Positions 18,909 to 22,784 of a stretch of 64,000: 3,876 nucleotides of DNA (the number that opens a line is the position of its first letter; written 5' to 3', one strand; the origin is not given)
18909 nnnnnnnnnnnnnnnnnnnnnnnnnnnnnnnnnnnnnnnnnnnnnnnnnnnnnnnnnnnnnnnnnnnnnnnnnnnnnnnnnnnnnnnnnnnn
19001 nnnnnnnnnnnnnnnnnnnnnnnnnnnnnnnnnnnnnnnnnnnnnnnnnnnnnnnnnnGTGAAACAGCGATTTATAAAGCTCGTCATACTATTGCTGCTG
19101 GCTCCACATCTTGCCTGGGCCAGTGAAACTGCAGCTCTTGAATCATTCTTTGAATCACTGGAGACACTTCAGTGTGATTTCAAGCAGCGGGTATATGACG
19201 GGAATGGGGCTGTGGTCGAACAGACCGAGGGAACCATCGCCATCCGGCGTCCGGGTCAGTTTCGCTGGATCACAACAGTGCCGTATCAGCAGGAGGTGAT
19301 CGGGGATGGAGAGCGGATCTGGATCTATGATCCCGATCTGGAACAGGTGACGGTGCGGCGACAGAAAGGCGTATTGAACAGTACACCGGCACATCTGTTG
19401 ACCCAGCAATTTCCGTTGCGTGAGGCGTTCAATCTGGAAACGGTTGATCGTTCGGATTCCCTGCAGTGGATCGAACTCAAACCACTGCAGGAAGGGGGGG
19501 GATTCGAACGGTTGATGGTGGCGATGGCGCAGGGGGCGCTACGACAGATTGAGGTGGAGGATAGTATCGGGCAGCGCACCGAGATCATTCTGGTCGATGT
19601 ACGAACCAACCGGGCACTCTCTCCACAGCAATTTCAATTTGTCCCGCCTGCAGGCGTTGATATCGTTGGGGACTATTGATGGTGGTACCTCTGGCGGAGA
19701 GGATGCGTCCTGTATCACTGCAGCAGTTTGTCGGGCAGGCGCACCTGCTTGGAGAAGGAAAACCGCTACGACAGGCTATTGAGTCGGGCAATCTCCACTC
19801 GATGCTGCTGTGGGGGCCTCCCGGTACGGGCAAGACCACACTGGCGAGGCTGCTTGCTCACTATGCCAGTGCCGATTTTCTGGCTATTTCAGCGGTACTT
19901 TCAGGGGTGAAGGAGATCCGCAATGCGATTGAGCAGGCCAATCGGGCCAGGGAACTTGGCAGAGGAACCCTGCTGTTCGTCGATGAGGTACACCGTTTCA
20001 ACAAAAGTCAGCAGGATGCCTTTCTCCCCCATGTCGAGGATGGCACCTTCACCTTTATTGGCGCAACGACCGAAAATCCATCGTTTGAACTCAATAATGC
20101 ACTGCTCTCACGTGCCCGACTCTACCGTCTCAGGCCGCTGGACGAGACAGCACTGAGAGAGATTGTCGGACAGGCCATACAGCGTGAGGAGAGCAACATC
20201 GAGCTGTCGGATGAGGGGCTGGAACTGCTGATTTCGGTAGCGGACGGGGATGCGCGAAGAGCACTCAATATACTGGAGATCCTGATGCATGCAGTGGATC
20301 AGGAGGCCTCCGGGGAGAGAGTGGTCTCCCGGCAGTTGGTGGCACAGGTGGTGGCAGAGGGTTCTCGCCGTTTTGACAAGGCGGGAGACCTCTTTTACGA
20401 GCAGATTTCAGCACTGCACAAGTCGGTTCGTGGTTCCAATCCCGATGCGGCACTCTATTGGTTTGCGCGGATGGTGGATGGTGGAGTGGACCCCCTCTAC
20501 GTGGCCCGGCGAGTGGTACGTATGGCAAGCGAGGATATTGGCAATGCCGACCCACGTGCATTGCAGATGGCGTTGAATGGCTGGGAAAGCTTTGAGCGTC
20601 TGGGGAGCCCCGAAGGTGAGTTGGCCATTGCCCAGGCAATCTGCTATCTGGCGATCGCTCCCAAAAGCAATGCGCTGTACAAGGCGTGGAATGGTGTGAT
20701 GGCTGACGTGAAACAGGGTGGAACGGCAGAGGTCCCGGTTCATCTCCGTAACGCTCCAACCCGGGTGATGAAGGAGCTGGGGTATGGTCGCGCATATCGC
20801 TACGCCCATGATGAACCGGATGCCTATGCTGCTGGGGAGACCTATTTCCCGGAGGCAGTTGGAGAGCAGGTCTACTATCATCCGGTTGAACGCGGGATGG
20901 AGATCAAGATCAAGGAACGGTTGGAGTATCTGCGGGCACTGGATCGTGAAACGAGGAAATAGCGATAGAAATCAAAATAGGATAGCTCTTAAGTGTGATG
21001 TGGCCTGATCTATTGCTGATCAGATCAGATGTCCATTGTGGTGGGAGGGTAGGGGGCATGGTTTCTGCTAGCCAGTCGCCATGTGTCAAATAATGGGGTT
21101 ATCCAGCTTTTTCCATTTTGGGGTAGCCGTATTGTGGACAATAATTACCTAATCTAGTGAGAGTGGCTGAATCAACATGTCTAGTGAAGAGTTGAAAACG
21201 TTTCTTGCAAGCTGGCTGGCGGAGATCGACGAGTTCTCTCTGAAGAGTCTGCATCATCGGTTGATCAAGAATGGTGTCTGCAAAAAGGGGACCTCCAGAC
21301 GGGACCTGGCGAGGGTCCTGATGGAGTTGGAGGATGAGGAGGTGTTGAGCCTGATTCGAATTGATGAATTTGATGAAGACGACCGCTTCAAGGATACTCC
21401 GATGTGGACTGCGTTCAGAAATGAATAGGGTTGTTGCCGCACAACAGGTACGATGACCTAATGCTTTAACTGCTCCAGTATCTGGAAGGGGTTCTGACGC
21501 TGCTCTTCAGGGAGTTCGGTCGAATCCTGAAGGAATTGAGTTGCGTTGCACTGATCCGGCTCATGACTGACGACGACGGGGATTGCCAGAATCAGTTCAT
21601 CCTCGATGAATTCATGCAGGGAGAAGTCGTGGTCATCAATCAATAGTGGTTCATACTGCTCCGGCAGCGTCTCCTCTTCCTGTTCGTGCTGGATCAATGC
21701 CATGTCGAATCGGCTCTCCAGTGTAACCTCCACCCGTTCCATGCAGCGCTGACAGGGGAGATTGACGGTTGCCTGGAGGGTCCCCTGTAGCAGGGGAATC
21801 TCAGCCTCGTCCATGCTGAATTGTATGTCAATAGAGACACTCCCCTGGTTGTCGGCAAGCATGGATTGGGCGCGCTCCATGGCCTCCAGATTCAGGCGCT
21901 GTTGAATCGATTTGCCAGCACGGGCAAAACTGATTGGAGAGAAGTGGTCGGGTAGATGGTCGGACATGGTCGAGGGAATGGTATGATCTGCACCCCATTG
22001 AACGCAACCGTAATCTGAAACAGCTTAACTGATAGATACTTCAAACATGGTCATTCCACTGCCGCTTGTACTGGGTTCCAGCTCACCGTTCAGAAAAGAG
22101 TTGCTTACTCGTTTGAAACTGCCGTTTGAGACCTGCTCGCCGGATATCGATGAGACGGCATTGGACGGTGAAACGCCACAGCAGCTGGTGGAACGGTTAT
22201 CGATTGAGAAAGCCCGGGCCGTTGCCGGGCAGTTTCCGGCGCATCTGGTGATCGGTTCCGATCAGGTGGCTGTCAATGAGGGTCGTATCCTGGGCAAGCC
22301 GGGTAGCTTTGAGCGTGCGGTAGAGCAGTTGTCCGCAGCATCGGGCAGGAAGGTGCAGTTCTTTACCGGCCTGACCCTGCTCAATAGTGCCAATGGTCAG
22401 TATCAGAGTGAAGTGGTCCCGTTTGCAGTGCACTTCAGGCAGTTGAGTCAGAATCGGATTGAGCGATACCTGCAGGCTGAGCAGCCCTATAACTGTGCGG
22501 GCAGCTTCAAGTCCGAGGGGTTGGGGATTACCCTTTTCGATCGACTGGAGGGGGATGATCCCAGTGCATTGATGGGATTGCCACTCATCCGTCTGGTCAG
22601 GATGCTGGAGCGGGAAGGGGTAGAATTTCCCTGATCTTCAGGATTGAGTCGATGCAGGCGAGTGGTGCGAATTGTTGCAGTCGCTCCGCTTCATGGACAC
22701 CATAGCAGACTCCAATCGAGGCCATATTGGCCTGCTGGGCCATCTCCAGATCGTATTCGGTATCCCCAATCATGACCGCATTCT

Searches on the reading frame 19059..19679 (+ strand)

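Call 52: search_protein_families(library=pfam, proteins=[window:19059-19679:+], max_evalue=0.000001)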
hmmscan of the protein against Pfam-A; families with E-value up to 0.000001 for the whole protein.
window:19059-19679:+ (206 aa): 1 family
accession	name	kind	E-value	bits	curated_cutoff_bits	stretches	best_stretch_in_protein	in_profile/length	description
PF03548.22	LolA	-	6e-45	153.4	23.6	1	33-194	2-164/165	Outer membrane lipoprotein carrier protein LolA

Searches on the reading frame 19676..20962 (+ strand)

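Call 32: search_protein_families(library=pfam, proteins=[window:19676-20962:+], max_evalue=0.0001)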
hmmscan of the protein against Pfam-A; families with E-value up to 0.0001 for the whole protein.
window:19676-20962:+ (428 aa): 12 families
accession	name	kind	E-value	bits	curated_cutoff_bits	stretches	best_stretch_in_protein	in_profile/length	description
PF12002.13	MgsA_C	-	3.4e-66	222.7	27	1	253-419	1-166/167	MgsA AAA+ ATPase C terminal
PF16193.11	AAA_assoc_2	-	6.3e-24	84.5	34.3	1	172-252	2-81/81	AAA C-terminal domain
PF00004.35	AAA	-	9.3e-17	62.1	21.2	1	43-148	1-124/131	ATPase family associated with various cellular activities (AAA)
PF05496.18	RuvB_N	-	3.8e-13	49.9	27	1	10-127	1-115/159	Holliday junction DNA helicase RuvB P-loop domain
PF13191.12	AAA_16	-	2.5e-08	35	32.6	1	31-67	15-51/167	AAA ATPase domain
PF07728.20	AAA_5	-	3.3e-07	30.8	22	1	43-129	2-99/139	AAA domain (dynein-related subfamily)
PF20720.3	nSTAND3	-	6.3e-06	26.4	27.2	1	41-88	18-64/155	Novel STAND NTPase 3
PF01078.27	Mg_chelatase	-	7.3e-06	26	20.3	0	40-76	22-62/207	Magnesium chelatase, subunit ChlI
PF13173.12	AAA_14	-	1.3e-05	25.6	27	1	43-156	5-124/129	AAA domain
PF00158.32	Sigma54_activat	-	3.4e-05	24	20.2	0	93-134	90-131/168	Sigma-54 interaction domain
PF13401.12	AAA_22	-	3.7e-05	24.5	27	0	42-91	7-60/130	AAA domain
PF14532.12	Sigma54_activ_2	-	6.8e-05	23.6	25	0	42-117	23-90/138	Sigma-54 interaction domain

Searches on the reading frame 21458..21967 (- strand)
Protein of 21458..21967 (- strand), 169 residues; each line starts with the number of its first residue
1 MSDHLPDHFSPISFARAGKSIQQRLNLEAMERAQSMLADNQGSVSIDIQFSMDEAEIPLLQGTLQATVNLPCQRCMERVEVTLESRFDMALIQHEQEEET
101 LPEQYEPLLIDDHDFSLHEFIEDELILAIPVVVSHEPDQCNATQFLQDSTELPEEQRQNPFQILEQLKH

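Call 32: search_protein_families(library=pfam, proteins=[window:21458-21967:-], max_evalue=0.0001)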
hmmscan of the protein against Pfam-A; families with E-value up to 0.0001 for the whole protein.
window:21458-21967:- (169 aa): 1 family
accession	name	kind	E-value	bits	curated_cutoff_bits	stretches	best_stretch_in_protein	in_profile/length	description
PF02620.22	YceD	-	2.4e-21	76.4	33.2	1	60-168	1-119/119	Large ribosomal RNA subunit accumulation protein YceD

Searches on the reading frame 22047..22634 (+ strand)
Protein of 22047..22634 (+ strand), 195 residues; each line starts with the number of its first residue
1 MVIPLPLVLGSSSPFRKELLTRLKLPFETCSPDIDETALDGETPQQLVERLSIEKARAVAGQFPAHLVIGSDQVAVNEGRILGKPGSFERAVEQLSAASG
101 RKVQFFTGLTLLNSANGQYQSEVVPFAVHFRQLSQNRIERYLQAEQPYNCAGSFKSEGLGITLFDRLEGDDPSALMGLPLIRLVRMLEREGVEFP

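Call 32: search_protein_families(library=pfam, proteins=[window:22047-22634:+], max_evalue=0.0001)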
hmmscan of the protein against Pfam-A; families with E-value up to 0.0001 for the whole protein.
window:22047-22634:+ (195 aa): 1 family
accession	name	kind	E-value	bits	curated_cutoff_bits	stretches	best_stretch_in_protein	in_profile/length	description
PF02545.19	Maf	-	2.4e-53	181.1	27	1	6-189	1-186/187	Maf-like protein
